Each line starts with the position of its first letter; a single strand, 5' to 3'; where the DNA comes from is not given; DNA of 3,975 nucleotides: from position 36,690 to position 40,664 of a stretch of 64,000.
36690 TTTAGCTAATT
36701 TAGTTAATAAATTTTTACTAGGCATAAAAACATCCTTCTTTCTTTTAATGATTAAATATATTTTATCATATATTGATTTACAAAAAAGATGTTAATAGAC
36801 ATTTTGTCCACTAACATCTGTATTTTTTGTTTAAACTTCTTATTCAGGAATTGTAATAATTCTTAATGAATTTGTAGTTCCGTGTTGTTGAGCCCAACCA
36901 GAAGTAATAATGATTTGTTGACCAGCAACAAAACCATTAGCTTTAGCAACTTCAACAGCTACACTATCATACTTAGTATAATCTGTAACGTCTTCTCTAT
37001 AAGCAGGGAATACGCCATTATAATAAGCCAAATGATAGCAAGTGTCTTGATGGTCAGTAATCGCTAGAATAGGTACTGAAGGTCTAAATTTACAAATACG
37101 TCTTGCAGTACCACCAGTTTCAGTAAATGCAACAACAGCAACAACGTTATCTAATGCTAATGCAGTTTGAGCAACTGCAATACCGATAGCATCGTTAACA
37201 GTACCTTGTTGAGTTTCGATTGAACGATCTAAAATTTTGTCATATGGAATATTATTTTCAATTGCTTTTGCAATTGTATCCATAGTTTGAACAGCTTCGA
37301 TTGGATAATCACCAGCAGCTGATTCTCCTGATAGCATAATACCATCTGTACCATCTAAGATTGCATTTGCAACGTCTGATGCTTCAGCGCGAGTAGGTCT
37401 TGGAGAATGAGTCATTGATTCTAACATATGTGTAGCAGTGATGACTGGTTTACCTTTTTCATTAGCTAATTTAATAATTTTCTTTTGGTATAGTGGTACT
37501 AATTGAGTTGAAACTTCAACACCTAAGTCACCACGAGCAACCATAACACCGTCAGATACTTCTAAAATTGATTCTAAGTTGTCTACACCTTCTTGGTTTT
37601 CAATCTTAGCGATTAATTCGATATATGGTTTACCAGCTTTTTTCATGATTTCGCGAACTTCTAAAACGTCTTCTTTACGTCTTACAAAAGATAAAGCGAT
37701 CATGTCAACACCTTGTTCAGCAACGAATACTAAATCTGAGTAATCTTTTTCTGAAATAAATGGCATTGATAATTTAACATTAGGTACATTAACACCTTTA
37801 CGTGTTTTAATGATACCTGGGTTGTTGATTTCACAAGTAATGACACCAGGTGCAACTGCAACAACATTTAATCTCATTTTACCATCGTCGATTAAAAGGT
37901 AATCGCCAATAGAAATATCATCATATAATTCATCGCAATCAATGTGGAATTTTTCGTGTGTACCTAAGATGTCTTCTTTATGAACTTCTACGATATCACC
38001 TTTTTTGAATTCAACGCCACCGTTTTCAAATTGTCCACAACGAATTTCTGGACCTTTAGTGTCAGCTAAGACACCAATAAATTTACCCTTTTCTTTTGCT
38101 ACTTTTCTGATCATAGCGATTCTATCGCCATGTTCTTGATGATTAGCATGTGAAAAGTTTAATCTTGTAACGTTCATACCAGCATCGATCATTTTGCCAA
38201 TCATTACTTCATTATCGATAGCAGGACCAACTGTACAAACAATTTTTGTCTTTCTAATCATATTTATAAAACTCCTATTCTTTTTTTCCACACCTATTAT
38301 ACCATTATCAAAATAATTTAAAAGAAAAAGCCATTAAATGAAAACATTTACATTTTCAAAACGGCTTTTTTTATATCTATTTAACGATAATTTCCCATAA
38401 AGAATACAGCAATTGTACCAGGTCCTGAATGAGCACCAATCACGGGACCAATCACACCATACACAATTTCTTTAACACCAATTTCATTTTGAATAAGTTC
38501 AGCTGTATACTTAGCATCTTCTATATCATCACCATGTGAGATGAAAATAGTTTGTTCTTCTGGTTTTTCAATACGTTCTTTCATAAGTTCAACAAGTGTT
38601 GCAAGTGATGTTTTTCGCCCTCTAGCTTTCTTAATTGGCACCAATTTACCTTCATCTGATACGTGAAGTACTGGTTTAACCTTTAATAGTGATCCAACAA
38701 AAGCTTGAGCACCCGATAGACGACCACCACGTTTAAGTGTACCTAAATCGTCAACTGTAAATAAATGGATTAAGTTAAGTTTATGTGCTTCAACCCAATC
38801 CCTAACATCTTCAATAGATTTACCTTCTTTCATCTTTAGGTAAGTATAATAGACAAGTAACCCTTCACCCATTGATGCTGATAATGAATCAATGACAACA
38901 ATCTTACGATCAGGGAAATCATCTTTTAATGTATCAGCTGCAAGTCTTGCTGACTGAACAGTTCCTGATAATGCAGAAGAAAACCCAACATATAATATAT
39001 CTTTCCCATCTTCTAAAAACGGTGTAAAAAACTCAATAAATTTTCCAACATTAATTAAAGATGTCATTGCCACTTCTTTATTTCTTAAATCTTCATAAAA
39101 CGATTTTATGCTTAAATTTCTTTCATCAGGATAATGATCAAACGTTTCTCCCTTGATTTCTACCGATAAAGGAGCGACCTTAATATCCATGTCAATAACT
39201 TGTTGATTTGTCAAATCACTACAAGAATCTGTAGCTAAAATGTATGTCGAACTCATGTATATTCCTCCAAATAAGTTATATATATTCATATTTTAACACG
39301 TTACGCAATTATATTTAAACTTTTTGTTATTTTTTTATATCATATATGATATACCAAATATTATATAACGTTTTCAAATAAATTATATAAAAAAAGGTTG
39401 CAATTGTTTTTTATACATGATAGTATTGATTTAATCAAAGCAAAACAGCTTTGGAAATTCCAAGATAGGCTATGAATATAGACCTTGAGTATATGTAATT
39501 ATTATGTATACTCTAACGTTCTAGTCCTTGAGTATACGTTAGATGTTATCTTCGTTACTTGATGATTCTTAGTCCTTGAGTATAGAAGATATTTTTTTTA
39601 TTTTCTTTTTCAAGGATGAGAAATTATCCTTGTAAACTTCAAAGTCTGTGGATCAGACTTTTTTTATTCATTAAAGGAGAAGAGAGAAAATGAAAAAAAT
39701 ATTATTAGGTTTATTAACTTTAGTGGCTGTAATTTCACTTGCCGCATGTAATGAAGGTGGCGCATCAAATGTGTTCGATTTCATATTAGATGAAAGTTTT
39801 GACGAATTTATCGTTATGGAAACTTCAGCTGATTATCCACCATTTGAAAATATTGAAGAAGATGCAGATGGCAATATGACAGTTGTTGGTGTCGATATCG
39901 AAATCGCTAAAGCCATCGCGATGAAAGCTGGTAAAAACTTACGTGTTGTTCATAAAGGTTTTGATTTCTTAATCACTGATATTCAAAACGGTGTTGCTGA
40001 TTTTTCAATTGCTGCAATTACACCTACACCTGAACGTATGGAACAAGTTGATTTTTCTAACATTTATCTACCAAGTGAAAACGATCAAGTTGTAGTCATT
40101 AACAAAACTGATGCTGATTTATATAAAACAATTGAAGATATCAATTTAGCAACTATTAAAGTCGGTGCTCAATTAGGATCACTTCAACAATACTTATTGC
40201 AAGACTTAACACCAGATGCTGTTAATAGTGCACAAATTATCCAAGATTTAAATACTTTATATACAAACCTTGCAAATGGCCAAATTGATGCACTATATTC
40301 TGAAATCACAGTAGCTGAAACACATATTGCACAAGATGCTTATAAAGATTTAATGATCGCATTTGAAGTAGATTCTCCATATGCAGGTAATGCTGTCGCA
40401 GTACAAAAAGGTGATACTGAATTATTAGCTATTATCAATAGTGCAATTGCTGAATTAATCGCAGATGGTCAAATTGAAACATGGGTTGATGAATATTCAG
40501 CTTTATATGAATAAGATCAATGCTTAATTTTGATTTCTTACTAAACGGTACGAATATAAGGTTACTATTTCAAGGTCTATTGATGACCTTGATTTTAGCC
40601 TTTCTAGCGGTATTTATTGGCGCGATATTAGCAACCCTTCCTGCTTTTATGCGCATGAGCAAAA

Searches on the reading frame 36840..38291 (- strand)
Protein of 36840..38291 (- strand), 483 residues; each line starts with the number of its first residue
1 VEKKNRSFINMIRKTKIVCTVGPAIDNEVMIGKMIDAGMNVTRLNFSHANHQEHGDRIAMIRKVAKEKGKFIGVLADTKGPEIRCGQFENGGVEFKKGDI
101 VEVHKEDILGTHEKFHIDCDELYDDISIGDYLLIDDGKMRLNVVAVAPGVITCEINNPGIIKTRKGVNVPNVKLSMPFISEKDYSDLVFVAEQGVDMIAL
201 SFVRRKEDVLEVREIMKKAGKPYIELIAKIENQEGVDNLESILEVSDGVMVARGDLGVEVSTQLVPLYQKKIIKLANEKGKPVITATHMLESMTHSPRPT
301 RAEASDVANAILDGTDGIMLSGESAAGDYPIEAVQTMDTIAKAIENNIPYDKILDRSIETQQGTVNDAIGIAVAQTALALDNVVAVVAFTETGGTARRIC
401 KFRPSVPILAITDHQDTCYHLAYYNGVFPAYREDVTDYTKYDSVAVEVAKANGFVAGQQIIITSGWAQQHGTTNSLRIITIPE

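Call 76: search_protein_families(library=pfam, proteins=[window:36840-38291:-], max_evalue=0.001)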
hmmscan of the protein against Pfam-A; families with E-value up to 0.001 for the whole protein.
window:36840-38291:- (483 aa): 3 families
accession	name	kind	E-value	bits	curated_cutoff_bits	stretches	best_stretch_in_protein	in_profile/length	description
PF00224.27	PK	-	1.4e-124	415.9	30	1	12-334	1-328/328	Pyruvate kinase, barrel domain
PF02887.21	PK_C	-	5.5e-25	88.1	28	1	367-479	1-114/114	Pyruvate kinase, alpha/beta domain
PF03328.21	HpcH_HpaI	-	0.00036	20.3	25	1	186-252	77-150/221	HpcH/HpaI aldolase/citrate lyase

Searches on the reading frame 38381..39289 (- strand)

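Call 76: search_protein_families(library=pfam, proteins=[window:38381-39289:-], max_evalue=0.001)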
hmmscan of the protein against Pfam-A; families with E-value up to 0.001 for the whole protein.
window:38381-39289:- (302 aa): 1 family
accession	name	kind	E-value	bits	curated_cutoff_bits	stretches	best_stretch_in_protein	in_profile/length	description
PF02645.21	DegV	-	4.6e-79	266.1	27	1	20-298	6-278/280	Uncharacterised protein, DegV family COG1307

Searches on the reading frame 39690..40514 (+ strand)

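Call 76: search_protein_families(library=pfam, proteins=[window:39690-40514:+], max_evalue=0.001)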
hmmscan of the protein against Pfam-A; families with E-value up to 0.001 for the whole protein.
window:39690-40514:+ (274 aa): 2 families
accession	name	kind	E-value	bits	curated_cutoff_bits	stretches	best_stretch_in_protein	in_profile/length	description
PF00497.25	SBP_bac_3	-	4.6e-27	94.8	26.4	1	41-269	1-129/132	Bacterial extracellular solute-binding proteins, family 3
PF10613.14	Lig_chan-Glu_bd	-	0.00017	22.1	30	0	88-127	64-103/115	Ligated ion channel L-glutamate- and glycine-binding site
